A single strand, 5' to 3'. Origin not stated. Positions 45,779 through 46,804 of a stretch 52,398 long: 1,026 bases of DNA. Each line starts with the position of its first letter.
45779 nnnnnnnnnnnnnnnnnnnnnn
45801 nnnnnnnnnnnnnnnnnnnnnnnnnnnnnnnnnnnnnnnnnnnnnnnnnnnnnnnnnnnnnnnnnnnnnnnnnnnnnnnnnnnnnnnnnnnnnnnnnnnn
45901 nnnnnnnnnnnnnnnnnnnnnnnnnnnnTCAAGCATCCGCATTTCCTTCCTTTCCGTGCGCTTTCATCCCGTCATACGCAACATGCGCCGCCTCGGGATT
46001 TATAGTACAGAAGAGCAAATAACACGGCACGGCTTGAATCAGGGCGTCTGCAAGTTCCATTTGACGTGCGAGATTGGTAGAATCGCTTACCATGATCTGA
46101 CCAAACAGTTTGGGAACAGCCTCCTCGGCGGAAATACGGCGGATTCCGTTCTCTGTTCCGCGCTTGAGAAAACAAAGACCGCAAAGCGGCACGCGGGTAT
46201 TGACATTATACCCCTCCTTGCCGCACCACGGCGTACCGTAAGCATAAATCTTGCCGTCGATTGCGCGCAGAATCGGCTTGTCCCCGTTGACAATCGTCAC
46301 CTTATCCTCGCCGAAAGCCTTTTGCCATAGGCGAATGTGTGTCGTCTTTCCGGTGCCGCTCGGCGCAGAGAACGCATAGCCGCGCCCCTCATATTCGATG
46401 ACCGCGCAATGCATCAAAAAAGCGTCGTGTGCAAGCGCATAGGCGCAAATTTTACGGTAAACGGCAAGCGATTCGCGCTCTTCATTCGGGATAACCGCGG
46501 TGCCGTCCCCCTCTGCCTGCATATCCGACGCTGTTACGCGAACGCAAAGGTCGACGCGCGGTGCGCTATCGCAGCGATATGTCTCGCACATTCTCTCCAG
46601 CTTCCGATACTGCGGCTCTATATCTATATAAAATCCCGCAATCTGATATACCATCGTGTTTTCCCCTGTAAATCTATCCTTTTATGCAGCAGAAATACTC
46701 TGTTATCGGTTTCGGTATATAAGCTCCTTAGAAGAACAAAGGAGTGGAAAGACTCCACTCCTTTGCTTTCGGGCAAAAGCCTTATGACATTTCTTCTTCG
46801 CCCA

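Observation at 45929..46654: HprK-like P-loop protein coupled to an rSAM maturase: possible C-terminal Ser phosphorylation of the peptide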

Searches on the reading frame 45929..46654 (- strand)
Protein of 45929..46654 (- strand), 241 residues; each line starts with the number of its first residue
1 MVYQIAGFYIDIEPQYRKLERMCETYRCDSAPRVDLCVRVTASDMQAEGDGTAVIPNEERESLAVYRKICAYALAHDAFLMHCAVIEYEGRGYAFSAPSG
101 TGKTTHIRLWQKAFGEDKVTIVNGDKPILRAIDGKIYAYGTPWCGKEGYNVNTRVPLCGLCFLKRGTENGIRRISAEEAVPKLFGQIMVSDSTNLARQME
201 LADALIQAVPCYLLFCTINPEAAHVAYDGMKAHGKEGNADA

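Call 3: search_protein_families(library=pfam, proteins=[window:45929-46654:-], max_evalue=1)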
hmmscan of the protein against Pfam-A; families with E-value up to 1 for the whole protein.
window:45929-46654:- (241 aa): 1 family
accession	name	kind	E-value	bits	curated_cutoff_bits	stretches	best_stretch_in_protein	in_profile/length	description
PF00485.24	PRK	-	0.26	11.5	22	0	96-123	5-32/196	Phosphoribulokinase / Uridine kinase family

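Call 4: search_protein_families(library=ncbifam, proteins=[window:45929-46654:-], max_evalue=1)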
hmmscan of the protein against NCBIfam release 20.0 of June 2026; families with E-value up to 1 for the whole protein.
window:45929-46654:- (241 aa): 5 families
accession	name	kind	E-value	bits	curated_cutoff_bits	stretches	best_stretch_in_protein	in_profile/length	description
TIGR04249.1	SCM_chp_ScmC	equivalog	5.8e-05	22.6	125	1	77-188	124-238/292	SynChlorMet cassette protein ScmC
TIGR04355.1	HprK_rel_B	hypoth_equivalog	0.011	14.8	200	1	71-105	137-171/351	HprK-related kinase B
TIGR04352.1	HprK_rel_A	equivalog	0.018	14.2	200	1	73-105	91-123/280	HprK-related kinase A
NF011523.0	PRK14962.1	equivalog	0.13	11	576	1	91-114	37-60/474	DNA polymerase III subunits gamma and tau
TIGR02868.1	CydC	equivalog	0.2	10.2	329.05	1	80-122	351-393/530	thiol reductant ABC exporter subunit CydC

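Call 5: find_homologous_proteins(query=window:45929-46654:-, max_evalue=0.001)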
Query window:45929-46654:- (241 aa): 1619 proteins with E <= 0.001 among 2166 candidates; the best 120 are listed.
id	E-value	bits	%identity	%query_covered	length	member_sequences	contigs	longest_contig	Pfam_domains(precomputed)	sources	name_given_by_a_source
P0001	4.6e-163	558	100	100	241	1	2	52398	PF27840.1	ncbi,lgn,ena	-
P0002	6.8e-116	404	74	98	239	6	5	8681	PF27840.1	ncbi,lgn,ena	-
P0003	6.4e-113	394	74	97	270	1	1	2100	PF27840.1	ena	-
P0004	9.6e-107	374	71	96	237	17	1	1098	PF27840.1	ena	-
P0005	6.8e-105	368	70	95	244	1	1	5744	PF27840.1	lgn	-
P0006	2.1e-103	363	68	99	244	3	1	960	PF27840.1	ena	-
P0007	1.4e-101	357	66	100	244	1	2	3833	PF27840.1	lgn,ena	-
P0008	2.5e-98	346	68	96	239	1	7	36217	PF27840.1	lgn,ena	-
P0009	4.4e-98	345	62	98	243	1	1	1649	PF27840.1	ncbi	-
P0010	4.6e-98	345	64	96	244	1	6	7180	PF27840.1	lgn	-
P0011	1.4e-97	344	62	98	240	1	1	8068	PF27840.1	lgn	-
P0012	5.9e-97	342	65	98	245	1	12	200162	PF27840.1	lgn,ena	-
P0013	1.0e-96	341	63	100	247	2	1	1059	PF27840.1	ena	-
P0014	3.3e-93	329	64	96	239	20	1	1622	PF27840.1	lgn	-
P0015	1.3e-92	327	63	99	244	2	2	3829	PF27840.1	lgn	-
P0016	1.3e-91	324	63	99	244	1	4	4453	PF27840.1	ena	-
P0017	3.2e-90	320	61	99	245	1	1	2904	PF27840.1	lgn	-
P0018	1.7e-89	317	60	98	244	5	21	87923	PF27840.1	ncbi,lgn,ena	-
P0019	2.0e-89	317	60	96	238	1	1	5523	PF27840.1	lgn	-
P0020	7.6e-89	315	60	98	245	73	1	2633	PF27840.1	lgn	-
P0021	1.2e-87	311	61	95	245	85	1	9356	PF27840.1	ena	-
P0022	3.3e-87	310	59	98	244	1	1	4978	PF27840.1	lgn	-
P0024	6.6e-87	309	64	95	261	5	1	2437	PF27840.1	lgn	-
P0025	1.5e-85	304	60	96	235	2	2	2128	PF27840.1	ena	-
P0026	3.9e-85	303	62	95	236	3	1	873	PF27840.1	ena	-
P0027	1.8e-84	301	59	96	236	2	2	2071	PF27840.1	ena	-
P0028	1.9e-84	301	61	96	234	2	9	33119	PF27840.1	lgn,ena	-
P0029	2.8e-84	300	60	95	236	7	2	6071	PF27840.1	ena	-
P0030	3.4e-84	300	57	97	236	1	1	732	PF27840.1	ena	-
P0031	3.0e-83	297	56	98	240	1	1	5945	PF27840.1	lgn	-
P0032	8.8e-83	295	56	98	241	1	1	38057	PF27840.1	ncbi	-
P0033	9.2e-83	295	56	95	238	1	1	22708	PF27840.1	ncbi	-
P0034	5.6e-82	293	57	95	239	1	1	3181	PF27840.1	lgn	-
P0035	8.0e-82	292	60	95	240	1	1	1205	PF27840.1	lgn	-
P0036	9.6e-82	292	56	96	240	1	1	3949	PF27840.1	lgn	-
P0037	3.6e-81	290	60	95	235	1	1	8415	PF27840.1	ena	-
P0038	7.8e-81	289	61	90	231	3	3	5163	PF27840.1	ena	-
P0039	3.8e-80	287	56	95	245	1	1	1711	PF27840.1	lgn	-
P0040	4.6e-80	286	56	96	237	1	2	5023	PF27840.1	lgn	-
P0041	8.7e-80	285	57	96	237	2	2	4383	PF27840.1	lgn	-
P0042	9.4e-80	285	58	96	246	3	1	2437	PF27840.1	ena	-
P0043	1.1e-79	285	58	95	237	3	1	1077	PF27840.1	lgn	-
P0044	3.7e-79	283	53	99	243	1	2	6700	PF27840.1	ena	-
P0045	1.3e-78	282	58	95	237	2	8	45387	PF27840.1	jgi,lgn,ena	-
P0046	1.4e-78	282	56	96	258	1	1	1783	PF27840.1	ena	-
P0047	2.9e-78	280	54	96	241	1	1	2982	PF27840.1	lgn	-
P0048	3.1e-78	280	57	96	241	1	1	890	PF27840.1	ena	-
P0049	4.1e-78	280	53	96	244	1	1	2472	PF27840.1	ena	-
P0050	6.1e-78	279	54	97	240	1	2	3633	PF27840.1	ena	-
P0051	1.1e-77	279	52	97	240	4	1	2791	PF27840.1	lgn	-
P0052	1.8e-77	278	55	96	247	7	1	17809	PF27840.1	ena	-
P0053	4.0e-77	277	55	95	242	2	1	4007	PF27840.1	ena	-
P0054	5.3e-77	276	51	96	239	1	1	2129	PF27840.1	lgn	-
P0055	6.0e-77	276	55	96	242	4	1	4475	PF27840.1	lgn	-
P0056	6.1e-77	276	54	98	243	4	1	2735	PF27840.1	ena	-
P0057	8.0e-77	276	54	95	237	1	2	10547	PF27840.1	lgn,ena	-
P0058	9.0e-77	276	54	98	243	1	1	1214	PF27840.1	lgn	-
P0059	9.9e-77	275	52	98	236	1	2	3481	PF27840.1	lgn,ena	-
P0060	1.0e-76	275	56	95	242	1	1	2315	PF27840.1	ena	-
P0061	1.2e-76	275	54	95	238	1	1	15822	PF27840.1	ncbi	-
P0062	1.5e-76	275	54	96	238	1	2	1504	PF27840.1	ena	-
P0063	2.7e-76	274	53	95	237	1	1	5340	PF27840.1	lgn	-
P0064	5.8e-76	273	52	97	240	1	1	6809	PF27840.1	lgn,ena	-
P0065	6.6e-76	273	58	91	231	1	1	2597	PF27840.1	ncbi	-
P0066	1.7e-75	271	53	95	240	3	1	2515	PF27840.1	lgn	-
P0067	2.4e-75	271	53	96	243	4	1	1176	PF27840.1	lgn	-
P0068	5.2e-75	270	51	96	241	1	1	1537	PF27840.1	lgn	-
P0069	1.6e-74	268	54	95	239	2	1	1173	PF27840.1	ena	-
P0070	2.0e-74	268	53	95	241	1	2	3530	PF27840.1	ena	-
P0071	2.1e-74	268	54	96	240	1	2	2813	PF27840.1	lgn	-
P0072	3.4e-74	267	53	96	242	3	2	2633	PF27840.1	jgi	-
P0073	3.7e-74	267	50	97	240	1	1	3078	PF27840.1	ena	-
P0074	4.2e-74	267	53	95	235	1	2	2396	PF27840.1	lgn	-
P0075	6.0e-74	266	53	96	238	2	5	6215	PF27840.1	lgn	-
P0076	7.7e-74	266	74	66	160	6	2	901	PF27840.1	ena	-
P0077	8.5e-74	266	53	95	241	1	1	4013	PF27840.1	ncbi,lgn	-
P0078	9.1e-74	266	53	98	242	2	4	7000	PF27840.1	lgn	-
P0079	2.6e-73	264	54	95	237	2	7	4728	PF27840.1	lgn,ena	-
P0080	4.6e-73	263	53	95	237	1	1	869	PF27840.1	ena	-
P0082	5.5e-72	260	53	96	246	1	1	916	PF27840.1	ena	-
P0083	6.5e-72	260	55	88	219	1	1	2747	PF27840.1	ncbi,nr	ncbi:MAG: hypothetical protein IJN48_01480 [Clostridia bacterium]|nr:hypothetical protein [Clostridi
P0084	6.7e-72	260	51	96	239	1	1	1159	PF27840.1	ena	-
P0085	4.0e-71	257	51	95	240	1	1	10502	PF27840.1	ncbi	-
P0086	1.0e-70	256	53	96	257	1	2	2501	PF27840.1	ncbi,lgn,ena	-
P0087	1.9e-70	255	53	96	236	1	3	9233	PF27840.1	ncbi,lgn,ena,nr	ncbi:MAG: hypothetical protein IJ002_08710 [Clostridia bacterium]|nr:hypothetical protein [Clostridi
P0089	3.6e-70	254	51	96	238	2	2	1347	PF27840.1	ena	-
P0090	1.1e-69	252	50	98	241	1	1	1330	PF27840.1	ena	-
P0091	1.6e-69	252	50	95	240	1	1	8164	PF27840.1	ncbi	-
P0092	1.9e-68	248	50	96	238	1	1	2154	PF27840.1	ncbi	-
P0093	4.2e-68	247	48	97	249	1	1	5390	PF27840.1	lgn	-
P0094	6.0e-68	247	51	95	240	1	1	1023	PF27840.1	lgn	-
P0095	1.6e-67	245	50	97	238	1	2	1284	PF27840.1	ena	-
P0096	2.4e-67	245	52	95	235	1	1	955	PF27840.1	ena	-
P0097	8.2e-67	243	50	96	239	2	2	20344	PF27840.1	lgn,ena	-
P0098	1.3e-66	242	48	96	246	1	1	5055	PF27840.1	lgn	-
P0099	1.5e-66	242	50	96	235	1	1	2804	PF27840.1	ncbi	-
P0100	1.7e-66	242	49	95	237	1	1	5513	PF27840.1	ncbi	-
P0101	2.8e-66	241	50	95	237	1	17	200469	PF27840.1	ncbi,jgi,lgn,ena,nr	ncbi:MAG: hypothetical protein E7598_05770 [Ruminococcaceae bacterium]|nr:hypothetical protein [Osci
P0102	3.9e-66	241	52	96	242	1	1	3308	PF27840.1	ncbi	-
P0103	5.3e-66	240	52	95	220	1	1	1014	PF27840.1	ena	-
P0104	9.9e-66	239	49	96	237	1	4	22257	PF27840.1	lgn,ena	-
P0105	1.5e-65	239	49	95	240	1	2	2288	PF27840.1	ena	-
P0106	1.5e-65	239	49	94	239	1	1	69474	PF27840.1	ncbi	-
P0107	1.6e-65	239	50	95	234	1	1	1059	PF27840.1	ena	-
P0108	1.9e-65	239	50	95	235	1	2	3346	PF27840.1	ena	-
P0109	2.2e-65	238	47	95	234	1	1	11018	PF27840.1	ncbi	-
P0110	2.2e-65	238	51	95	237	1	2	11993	PF27840.1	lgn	-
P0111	2.9e-65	238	50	95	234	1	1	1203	PF27840.1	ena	-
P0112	3.1e-65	238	50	95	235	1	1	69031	PF27840.1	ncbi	-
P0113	3.3e-65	238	49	95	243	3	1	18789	PF27840.1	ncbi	ncbi:MAG: hypothetical protein ACI3XQ_05195 [Eubacteriales bacterium]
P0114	4.4e-65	237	49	96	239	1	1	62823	PF27840.1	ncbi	-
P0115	4.4e-65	237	49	95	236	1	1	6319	PF27840.1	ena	-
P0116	6.6e-65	237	49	97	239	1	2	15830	PF27840.1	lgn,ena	-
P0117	6.6e-65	237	53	95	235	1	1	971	PF27840.1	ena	-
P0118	1.1e-64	236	49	95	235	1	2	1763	PF27840.1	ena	-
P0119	1.2e-64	236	50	95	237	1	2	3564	PF27840.1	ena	-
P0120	1.2e-64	236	49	96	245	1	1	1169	PF27840.1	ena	-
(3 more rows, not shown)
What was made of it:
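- On ScmC (Pfam PF27840): The precomputed annotation lists PF27840 for the window's protein and nearly all homologs (call 5).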

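Call 6: search_solved_structures(query=window:45929-46654:-, max_evalue=10, show_alignments=3)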
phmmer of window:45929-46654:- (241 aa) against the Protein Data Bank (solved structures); distinct sequences matched with E-value up to 10: 7.
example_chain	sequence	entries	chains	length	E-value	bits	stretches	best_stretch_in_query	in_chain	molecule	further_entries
3tr0_A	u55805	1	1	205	0.21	14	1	93-127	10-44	Guanylate kinase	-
9h8n_A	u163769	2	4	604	0.75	12.2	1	83-128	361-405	Multidrug resistance ABC transporter ATP-binding/permease protein BmrA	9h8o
8chb_A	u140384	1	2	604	1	11.8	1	83-128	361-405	Multidrug resistance ABC transporter ATP-binding/permease protein BmrA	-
7ow8_A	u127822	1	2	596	1.1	11.7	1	83-128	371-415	Multidrug resistance ABC transporter ATP-binding/permease protein BmrA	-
6r72_A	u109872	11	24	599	1.1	11.7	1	83-128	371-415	Multidrug exporter ATP-binding cassette | Lipid A export ATP-binding/permease protein MsbA | Multidrug resistance ABC transporter ATP-binding/permease protein B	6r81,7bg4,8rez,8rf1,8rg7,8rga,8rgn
8qoe_B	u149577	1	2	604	1.1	11.7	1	83-128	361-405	Multidrug resistance ABC transporter ATP-binding/permease protein BmrA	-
8p0z_A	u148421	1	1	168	1.4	11.3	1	89-187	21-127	Transferrin receptor protein 1, serum form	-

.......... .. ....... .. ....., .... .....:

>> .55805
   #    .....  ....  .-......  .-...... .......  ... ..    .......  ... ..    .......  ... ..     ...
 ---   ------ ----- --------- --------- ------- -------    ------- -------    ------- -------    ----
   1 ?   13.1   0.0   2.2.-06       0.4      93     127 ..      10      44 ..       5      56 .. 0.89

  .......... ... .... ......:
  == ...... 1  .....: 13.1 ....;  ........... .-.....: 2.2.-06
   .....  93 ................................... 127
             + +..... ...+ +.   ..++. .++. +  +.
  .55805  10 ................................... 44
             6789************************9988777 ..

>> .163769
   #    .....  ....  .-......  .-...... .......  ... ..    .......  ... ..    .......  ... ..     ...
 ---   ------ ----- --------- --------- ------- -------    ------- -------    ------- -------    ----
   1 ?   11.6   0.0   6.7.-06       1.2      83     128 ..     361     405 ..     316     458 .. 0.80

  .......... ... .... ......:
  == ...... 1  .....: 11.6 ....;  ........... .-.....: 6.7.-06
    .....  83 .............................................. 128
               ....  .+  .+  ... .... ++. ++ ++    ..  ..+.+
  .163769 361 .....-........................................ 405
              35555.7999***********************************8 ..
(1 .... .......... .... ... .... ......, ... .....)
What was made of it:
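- Tried and rejected: A sequence search of the PDB with the single protein returned only chance P-loop hits such as guanylate kinase and BmrA (call 6).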

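Call 8: find_encoding_contigs(protein=P0012, flank=5000, max_places=2)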
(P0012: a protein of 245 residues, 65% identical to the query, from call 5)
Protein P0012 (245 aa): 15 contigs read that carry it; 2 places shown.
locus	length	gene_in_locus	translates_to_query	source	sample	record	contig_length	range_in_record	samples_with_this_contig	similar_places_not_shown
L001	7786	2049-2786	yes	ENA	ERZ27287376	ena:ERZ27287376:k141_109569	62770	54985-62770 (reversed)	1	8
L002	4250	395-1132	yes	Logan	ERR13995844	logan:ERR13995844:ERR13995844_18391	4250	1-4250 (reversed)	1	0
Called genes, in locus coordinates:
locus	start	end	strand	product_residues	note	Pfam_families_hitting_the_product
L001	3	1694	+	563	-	?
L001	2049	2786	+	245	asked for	PF27840:ScmC (weak)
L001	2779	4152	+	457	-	PF04055:Radical_SAM, PF13353:Fer4_12 (weak)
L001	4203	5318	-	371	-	PF13377:Peripla_BP_3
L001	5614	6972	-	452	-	PF05167:DUF711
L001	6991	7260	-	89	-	PF01842:ACT (weak), PF13740:ACT_6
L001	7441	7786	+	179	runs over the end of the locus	-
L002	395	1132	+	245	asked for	PF27840:ScmC (weak)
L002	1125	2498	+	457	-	PF04055:Radical_SAM, PF13353:Fer4_12 (weak)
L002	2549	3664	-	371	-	PF13377:Peripla_BP_3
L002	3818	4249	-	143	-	?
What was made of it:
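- Checked: The precomputed annotation lists PF27840, which call 8 names as ScmC (call 5).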

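Call 9: find_encoding_contigs(protein=P0101, flank=5000, max_places=2)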
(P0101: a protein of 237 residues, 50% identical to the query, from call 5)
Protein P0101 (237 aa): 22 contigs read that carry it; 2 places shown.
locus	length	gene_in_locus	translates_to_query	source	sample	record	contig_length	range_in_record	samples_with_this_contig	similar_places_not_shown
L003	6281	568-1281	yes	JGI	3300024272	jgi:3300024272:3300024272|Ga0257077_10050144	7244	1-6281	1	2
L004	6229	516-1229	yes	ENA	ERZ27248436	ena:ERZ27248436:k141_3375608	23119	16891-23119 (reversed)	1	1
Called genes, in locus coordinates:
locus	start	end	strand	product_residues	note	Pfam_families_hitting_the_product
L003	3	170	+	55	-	?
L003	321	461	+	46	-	-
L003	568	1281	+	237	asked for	PF27840:ScmC (faint)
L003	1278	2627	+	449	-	PF13353:Fer4_12 (weak), PF04055:Radical_SAM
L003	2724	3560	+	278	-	PF04018:VCA0040-like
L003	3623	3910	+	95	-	-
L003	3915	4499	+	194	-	PF02163:Peptidase_M50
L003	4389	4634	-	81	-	-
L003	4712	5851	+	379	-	PF00005:ABC_tran, PF08402:TOBE_2 (weak)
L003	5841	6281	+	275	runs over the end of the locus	PF00528:BPD_transp_1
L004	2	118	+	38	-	?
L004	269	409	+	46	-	-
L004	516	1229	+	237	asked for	PF27840:ScmC (faint)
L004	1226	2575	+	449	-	PF13353:Fer4_12 (weak), PF04055:Radical_SAM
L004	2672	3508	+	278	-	PF04018:VCA0040-like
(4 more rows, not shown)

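Call 18: find_related_loci(query=A1, collection=genome_contigs, flank=4000)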
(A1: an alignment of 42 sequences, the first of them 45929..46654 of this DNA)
Query A1 (241 aa) in genome_contigs; peptide patterns used: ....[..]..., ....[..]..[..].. (x = any residue, [..] = any of these).
600 stretches matched a pattern (row limit reached: there are more); 591 encode a relative of the query (tblastn E <= 1e-3); the best 80 are kept; 80 distinct loci.
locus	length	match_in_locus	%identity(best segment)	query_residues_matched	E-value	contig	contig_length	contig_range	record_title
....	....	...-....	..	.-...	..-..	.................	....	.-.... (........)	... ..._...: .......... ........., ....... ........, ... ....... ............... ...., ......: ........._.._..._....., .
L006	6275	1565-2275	55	1-231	1e-81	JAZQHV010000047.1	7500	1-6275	MAG: Eubacteriales bacterium isolate T1900044625_TS20190091.MAGScoT_cleanbin_000109 SGB_944_k141_707322, whole genome sh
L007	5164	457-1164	50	1-231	7e-73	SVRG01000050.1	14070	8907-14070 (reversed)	MAG: Oscillospiraceae bacterium isolate SIG637 NODE_17121_length_14070_cov_1.271678, whole genome shotgun sequence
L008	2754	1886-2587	50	1-231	2e-67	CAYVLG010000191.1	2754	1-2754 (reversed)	MAG TPA_asm: uncultured Lachnospiraceae bacterium isolate SRP225648_co1_110 genome assembly, contig: NODE_93753_length_2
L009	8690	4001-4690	48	4-231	1e-65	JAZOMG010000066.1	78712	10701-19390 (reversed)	MAG: Eubacteriales bacterium isolate T1900045650_YK20190344.MAGScoT_cleanbin_000004 SGB_8193_k141_555609, whole genome s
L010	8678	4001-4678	45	4-230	1e-61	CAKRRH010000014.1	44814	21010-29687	MAG: uncultured Eubacteriales bacterium isolate REFINED_METABAT215_TOP10_CONTIGS_1500_ASSEMBLY_K77_MERGED__Hadza_MoBio_h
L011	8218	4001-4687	48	4-231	6e-62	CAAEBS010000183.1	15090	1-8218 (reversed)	MAG TPA_asm: Clostridia bacterium, isolate HGM12711, WGS project CAAEBS010000000 data, contig: ERS396440_25_k89_261325,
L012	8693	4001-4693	45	4-234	5e-62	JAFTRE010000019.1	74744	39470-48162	MAG: Clostridia bacterium isolate RGIG4075 Roe_deer_Cecum.Co__c1530114, whole genome shotgun sequence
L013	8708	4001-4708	45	4-237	1e-61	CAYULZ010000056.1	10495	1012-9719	MAG TPA_asm: uncultured Lachnospiraceae bacterium isolate SRP315200_co1_53 genome assembly, contig: NODE_14151_length_10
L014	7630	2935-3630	42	2-234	3e-61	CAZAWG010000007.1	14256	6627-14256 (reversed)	MAG TPA_asm: uncultured Oscillospiraceae bacterium isolate SRP350583_co2_529 genome assembly, contig: NODE_6259_length_1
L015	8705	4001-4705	48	4-236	3e-67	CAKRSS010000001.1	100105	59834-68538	MAG: uncultured Eubacteriales bacterium isolate REFINED_METABAT215_TOP10_CONTIGS_1500_ASSEMBLY_K77_MERGED__Hadza_MoBio_h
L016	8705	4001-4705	42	2-237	6e-61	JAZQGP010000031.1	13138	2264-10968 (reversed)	MAG: Eubacteriales bacterium isolate T1900044630_TS20190096.MAGScoT_cleanbin_000008 SGB_1022_k141_102221, whole genome s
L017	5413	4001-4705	44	4-235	1e-60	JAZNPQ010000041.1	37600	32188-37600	MAG: Eubacteriales bacterium isolate T1900044833_TS20190299.MAGScoT_cleanbin_000036 SGB_2904_k141_2370889, whole genome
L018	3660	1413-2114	48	1-238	5e-61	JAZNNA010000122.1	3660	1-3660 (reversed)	MAG: Eubacteriales bacterium isolate T1900044659_TS20190125.MAGScoT_cleanbin_000026 SGB_1500_k141_1333938, whole genome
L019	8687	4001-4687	41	4-231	3e-59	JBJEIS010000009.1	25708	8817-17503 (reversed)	MAG: Acutalibacteraceae bacterium isolate PUUB41_bin.036 NODE_1084_length_25708_cov_5.809613, whole genome shotgun seque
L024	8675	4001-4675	42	4-231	3e-57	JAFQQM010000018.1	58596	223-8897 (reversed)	MAG: Clostridia bacterium isolate RGIG2058 Goat_Colon-2__c200947, whole genome shotgun sequence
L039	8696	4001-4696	38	2-231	2e-52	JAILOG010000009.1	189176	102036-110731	MAG: Clostridiales bacterium isolate RUI300 k141_285256_flag=0_multi=14.8532_len=189176, whole genome shotgun sequence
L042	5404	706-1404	39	4-232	2e-52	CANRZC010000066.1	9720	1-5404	MAG TPA_asm: uncultured Acetatifactor sp. isolate SRR13921779_bin.84_metawrap_v1.3_MAG genome assembly, contig: NODE.131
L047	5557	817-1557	40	1-231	2e-51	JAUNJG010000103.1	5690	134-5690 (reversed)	MAG: Eubacteriales bacterium isolate S2A_St_15 NODE_4318_length_5690_cov_86.735049, whole genome shotgun sequence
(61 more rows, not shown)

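Call 23: find_related_loci(query=window:45929-46654:-, collection=metagenome_contigs, flank=3000)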
Query window:45929-46654:- (241 aa) in metagenome_contigs; peptide patterns used: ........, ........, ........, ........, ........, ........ (x = any residue, [..] = any of these).
56 stretches matched a pattern; 20 encode a relative of the query (tblastn E <= 1e-3); 20 distinct loci.
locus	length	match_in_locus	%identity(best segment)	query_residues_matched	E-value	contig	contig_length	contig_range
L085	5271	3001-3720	61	2-236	7e-95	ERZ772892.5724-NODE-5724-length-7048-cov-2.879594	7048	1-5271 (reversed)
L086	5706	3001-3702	61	2-230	2e-92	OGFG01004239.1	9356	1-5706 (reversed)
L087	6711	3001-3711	62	1-231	1e-89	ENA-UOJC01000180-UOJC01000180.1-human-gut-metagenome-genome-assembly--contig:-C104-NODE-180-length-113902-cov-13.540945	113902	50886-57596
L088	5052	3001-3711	61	1-231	2e-89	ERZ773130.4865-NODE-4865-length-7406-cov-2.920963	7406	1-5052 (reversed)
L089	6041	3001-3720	59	2-236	6e-89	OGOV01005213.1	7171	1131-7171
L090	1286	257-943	48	4-231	1e-72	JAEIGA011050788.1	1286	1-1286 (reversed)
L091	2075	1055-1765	46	5-237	4e-68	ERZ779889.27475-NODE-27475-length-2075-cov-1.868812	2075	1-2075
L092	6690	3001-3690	43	2-230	2e-64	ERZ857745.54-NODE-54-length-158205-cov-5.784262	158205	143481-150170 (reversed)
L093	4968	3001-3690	43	2-230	2e-64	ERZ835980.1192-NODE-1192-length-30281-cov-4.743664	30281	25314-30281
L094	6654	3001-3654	46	5-218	2e-60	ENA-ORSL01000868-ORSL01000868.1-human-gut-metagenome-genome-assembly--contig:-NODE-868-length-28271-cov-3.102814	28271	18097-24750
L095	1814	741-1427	42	4-231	3e-61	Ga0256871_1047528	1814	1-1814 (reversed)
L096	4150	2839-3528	42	2-232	4e-59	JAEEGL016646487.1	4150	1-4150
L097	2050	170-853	42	4-231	2e-58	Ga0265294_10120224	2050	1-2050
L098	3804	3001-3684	42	4-231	3e-57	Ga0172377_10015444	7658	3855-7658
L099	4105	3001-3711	40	2-235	4e-57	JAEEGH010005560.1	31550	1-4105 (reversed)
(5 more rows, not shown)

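Call 24: predict_structure(alignment_id=A1)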
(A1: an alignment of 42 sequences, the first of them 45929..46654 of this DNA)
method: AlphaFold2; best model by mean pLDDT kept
length: 241 residues; sequences in the alignment: 42
mean_pLDDT: 93.5   pTM: 0.89
mean pLDDT of the five models: 93.5, 93.6, 93.5, 92.4, 91.9
residues with pLDDT >= 90: 208; 70-90: 26; 50-70: 3; < 50: 4
segments of 3 or more residues with pLDDT < 50: 238-241
pLDDT, mean of each block of 10 residues (from residue 1): 98 97 97 98 90 87 96 97 97 94 91 98 97 98 89 98 96 97 89 92 97 96 97 65 39
secondary structure, 60 per line:
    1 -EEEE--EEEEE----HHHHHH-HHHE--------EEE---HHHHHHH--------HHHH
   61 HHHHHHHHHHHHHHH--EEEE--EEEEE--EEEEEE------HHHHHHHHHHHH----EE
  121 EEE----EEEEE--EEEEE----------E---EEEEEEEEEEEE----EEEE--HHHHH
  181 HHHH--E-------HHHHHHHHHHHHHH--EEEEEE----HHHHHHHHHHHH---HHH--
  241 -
elements in order: E2-5 E8-12 H17-22 E36-38 H42-48 H57-75 E78-81 E84-88 E91-96 H103-114 E119-123 E128-132 E135-139 E154-165 E170-173 H176-184 H195-208 E211-216 H221-232
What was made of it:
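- The model is confident (call 24).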
